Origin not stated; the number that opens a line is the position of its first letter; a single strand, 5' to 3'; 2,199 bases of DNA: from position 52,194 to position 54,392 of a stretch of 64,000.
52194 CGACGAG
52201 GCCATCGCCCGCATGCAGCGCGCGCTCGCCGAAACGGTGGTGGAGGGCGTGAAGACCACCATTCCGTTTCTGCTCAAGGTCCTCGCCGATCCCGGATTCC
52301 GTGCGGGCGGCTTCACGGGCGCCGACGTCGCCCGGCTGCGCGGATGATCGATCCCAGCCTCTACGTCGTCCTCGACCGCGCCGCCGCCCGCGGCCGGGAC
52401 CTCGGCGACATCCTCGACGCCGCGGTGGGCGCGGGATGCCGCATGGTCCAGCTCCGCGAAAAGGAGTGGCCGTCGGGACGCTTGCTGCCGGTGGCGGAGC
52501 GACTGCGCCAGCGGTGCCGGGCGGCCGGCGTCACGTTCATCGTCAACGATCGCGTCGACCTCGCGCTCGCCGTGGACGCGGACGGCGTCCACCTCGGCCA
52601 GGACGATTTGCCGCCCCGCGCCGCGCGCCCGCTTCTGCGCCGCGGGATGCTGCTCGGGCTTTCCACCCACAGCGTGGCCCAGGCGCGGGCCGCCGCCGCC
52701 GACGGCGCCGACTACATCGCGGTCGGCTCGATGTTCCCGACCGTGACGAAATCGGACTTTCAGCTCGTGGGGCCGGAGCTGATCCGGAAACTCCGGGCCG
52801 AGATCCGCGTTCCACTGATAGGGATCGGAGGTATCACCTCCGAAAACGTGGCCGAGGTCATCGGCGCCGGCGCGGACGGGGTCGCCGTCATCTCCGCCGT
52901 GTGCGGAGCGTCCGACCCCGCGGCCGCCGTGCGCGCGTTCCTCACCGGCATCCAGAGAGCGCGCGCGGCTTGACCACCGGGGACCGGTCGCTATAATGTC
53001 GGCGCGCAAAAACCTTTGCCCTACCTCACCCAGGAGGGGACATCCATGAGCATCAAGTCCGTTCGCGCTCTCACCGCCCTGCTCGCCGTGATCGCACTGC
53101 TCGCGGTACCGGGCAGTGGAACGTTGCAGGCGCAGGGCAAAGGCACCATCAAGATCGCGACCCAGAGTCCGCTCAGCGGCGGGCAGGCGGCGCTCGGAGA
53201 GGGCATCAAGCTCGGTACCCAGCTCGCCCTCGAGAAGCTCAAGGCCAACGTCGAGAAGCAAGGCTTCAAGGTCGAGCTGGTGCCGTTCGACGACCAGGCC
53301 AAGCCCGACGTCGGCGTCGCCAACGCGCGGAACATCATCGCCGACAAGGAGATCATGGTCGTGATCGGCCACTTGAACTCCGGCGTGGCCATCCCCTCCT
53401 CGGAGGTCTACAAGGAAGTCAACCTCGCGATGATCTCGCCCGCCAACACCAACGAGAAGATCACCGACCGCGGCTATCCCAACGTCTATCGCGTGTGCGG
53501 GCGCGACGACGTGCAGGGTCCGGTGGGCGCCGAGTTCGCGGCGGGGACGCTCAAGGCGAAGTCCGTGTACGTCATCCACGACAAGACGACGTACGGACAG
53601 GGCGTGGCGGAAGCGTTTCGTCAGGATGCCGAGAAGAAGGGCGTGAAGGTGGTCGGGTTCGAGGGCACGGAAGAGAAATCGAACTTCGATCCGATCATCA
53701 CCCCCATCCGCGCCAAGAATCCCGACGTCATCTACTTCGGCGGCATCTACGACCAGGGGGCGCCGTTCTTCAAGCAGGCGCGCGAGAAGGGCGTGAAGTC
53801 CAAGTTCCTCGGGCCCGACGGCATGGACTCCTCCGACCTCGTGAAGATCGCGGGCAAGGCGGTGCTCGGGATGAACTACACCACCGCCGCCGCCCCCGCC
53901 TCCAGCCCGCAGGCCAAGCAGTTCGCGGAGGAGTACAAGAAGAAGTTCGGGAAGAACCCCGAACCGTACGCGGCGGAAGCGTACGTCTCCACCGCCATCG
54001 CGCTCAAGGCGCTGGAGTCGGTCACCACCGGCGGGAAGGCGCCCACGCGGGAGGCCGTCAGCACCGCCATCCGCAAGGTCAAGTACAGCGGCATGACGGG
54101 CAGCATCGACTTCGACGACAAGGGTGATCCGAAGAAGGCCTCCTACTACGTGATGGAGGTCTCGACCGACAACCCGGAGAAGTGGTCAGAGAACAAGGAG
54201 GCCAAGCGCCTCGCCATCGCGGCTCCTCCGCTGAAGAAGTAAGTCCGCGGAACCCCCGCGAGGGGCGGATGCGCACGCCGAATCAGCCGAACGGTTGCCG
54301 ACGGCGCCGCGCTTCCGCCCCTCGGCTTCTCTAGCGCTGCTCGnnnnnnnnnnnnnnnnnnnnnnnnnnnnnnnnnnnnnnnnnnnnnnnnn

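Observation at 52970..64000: Eleven-gene uptake-to-catabolism chain: Liv-type ABC transporter translationally fused to MaoC, OCD-family, MOSC, DAO-family oxidase and hydantoinase A/B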

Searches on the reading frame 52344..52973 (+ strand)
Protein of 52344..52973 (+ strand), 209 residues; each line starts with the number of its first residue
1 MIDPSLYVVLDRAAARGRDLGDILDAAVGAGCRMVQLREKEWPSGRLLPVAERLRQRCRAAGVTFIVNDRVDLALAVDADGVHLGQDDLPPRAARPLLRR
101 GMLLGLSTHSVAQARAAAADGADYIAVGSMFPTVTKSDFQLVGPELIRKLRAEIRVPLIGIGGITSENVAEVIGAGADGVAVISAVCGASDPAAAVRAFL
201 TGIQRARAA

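Call 53: search_protein_families(library=pfam, proteins=[window:52344-52973:+], max_evalue=0.00001)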
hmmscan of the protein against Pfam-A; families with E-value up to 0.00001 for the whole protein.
window:52344-52973:+ (209 aa): 2 families
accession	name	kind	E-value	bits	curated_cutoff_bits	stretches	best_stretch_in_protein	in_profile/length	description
PF02581.23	TMP-TENI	-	5.2e-63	212.1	27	1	6-186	1-180/180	Thiamine monophosphate synthase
PF03060.21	NMO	-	2.1e-06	27.8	28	1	62-194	99-233/331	Nitronate monooxygenase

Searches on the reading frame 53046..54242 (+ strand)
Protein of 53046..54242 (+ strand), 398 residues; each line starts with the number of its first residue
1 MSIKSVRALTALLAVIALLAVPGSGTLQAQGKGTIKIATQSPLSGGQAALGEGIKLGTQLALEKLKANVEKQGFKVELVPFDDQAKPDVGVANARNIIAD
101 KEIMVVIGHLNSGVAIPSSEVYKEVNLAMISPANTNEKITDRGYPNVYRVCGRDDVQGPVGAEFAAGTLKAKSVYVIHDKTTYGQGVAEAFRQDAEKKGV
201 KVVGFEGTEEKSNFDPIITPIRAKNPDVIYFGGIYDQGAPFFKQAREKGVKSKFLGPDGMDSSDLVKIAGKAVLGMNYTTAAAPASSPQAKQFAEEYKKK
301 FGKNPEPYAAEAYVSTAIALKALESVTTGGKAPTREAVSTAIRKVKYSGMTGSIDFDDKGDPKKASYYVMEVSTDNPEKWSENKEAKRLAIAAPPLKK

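Call 8: search_protein_families(library=pfam, proteins=[window:53046-54242:+])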
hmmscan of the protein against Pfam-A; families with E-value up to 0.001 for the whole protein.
window:53046-54242:+ (398 aa): 3 families
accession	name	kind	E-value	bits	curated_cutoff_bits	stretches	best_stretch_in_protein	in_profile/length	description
PF13458.12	Peripla_BP_6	-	4.8e-63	214.3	31.7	1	34-375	1-341/343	Periplasmic binding protein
PF01094.35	ANF_receptor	-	3.1e-28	99.3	25.4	1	58-373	6-351/353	Receptor family ligand binding region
PF13433.12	Peripla_BP_5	-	5e-13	49.3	27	1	170-359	133-323/363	Periplasmic binding protein domain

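Call 9: search_protein_families(library=ncbifam, proteins=[window:53046-54242:+])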
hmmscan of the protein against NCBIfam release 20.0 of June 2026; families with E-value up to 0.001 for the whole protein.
window:53046-54242:+ (398 aa): 3 families
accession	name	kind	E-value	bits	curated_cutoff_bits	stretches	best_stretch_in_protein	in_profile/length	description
NF011933.0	PRK15404.1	subfamily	1.2e-70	238.4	477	1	28-376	23-364/370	high-affinity branched-chain amino acid ABC transporter substrate-binding protein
TIGR03407.1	urea_ABC_UrtA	exception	2.4e-10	39.9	492.75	1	36-373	2-340/361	urea ABC transporter substrate-binding protein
TIGR03669.1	urea_ABC_arch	equivalog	6.3e-08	32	494.8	1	172-377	134-341/375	urea ABC transporter substrate-binding protein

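Call 13: search_solved_structures(query=window:53046-54242:+, max_evalue=1e-10)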
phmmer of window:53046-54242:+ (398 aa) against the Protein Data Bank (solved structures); distinct sequences matched with E-value up to 1e-10: 25.
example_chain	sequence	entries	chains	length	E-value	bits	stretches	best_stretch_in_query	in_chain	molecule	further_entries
3ip5_A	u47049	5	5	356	9.3e-60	206.4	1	36-371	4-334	ABC transporter, substrate binding protein (Amino acid)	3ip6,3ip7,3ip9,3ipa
3ipc_A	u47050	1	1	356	1.6e-59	205.6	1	36-371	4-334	ABC transporter, substrate binding protein (Amino acid)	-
1usg_A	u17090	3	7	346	6.8e-47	164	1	35-374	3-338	LEUCINE-SPECIFIC BINDING PROTEIN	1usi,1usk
2lbp_A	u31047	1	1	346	3.2e-45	158.5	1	35-374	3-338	LEUCINE-BINDING PROTEIN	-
4n0q_A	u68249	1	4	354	1.3e-44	156.6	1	35-369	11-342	Leu/Ile/Val-binding protein homolog 3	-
1z15_A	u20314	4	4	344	9e-44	153.8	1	35-369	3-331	Leu/Ile/Val-binding protein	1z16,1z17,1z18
2liv_A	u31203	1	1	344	3.5e-43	151.8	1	35-369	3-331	LEUCINE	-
8z0g_A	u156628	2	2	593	9.7e-41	143.8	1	55-369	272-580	Leu/Ile/Val-binding protein,Leu/Ile/Val-binding protein,mNeonGreen | NeIle,Leu/Ile/Val-binding protein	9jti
3td9_A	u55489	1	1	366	6e-40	141.2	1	34-365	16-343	Branched chain amino acid ABC transporter, periplasmic amino acid-binding protein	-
3hut_A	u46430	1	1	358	9.3e-27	97.8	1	38-359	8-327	putative branched-chain amino acid ABC transporter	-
4mlc_A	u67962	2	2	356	6.7e-26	95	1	50-361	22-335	Extracellular ligand-binding receptor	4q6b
4gnr_A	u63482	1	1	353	2.1e-24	90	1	33-370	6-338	ABC transporter substrate-binding protein-branched chain amino acid transport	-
8q52_A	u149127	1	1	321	3.2e-20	76.3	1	34-232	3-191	Leucine-specific-binding protein,Chemotaxis protein CheY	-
4ey3_A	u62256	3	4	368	8.4e-18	68.3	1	32-374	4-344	Twin-arginine translocation pathway signal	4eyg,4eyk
4nqr_A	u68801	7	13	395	5.2e-17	65.7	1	30-375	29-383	Amino acid/amide ABC transporter substrate-binding protein, HAAT family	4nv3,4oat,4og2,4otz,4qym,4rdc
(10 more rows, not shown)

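Call 42: search_solved_structures(query=window:53046-54242:+, max_evalue=1e-40, show_alignments=5)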
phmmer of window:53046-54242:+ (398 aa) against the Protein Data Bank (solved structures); distinct sequences matched with E-value up to 1e-40: 8.
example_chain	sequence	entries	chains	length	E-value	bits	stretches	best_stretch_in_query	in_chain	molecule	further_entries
3ip5_A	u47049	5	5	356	9.3e-60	206.4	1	36-371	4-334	ABC transporter, substrate binding protein (Amino acid)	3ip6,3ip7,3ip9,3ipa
3ipc_A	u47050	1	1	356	1.6e-59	205.6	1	36-371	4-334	ABC transporter, substrate binding protein (Amino acid)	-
1usg_A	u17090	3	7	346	6.8e-47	164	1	35-374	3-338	LEUCINE-SPECIFIC BINDING PROTEIN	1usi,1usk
2lbp_A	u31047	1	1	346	3.2e-45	158.5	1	35-374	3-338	LEUCINE-BINDING PROTEIN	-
4n0q_A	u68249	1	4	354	1.3e-44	156.6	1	35-369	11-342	Leu/Ile/Val-binding protein homolog 3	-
1z15_A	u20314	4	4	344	9e-44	153.8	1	35-369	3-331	Leu/Ile/Val-binding protein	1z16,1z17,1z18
2liv_A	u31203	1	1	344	3.5e-43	151.8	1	35-369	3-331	LEUCINE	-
8z0g_A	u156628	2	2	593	9.7e-41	143.8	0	55-369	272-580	Leu/Ile/Val-binding protein,Leu/Ile/Val-binding protein,mNeonGreen | NeIle,Leu/Ile/Val-binding protein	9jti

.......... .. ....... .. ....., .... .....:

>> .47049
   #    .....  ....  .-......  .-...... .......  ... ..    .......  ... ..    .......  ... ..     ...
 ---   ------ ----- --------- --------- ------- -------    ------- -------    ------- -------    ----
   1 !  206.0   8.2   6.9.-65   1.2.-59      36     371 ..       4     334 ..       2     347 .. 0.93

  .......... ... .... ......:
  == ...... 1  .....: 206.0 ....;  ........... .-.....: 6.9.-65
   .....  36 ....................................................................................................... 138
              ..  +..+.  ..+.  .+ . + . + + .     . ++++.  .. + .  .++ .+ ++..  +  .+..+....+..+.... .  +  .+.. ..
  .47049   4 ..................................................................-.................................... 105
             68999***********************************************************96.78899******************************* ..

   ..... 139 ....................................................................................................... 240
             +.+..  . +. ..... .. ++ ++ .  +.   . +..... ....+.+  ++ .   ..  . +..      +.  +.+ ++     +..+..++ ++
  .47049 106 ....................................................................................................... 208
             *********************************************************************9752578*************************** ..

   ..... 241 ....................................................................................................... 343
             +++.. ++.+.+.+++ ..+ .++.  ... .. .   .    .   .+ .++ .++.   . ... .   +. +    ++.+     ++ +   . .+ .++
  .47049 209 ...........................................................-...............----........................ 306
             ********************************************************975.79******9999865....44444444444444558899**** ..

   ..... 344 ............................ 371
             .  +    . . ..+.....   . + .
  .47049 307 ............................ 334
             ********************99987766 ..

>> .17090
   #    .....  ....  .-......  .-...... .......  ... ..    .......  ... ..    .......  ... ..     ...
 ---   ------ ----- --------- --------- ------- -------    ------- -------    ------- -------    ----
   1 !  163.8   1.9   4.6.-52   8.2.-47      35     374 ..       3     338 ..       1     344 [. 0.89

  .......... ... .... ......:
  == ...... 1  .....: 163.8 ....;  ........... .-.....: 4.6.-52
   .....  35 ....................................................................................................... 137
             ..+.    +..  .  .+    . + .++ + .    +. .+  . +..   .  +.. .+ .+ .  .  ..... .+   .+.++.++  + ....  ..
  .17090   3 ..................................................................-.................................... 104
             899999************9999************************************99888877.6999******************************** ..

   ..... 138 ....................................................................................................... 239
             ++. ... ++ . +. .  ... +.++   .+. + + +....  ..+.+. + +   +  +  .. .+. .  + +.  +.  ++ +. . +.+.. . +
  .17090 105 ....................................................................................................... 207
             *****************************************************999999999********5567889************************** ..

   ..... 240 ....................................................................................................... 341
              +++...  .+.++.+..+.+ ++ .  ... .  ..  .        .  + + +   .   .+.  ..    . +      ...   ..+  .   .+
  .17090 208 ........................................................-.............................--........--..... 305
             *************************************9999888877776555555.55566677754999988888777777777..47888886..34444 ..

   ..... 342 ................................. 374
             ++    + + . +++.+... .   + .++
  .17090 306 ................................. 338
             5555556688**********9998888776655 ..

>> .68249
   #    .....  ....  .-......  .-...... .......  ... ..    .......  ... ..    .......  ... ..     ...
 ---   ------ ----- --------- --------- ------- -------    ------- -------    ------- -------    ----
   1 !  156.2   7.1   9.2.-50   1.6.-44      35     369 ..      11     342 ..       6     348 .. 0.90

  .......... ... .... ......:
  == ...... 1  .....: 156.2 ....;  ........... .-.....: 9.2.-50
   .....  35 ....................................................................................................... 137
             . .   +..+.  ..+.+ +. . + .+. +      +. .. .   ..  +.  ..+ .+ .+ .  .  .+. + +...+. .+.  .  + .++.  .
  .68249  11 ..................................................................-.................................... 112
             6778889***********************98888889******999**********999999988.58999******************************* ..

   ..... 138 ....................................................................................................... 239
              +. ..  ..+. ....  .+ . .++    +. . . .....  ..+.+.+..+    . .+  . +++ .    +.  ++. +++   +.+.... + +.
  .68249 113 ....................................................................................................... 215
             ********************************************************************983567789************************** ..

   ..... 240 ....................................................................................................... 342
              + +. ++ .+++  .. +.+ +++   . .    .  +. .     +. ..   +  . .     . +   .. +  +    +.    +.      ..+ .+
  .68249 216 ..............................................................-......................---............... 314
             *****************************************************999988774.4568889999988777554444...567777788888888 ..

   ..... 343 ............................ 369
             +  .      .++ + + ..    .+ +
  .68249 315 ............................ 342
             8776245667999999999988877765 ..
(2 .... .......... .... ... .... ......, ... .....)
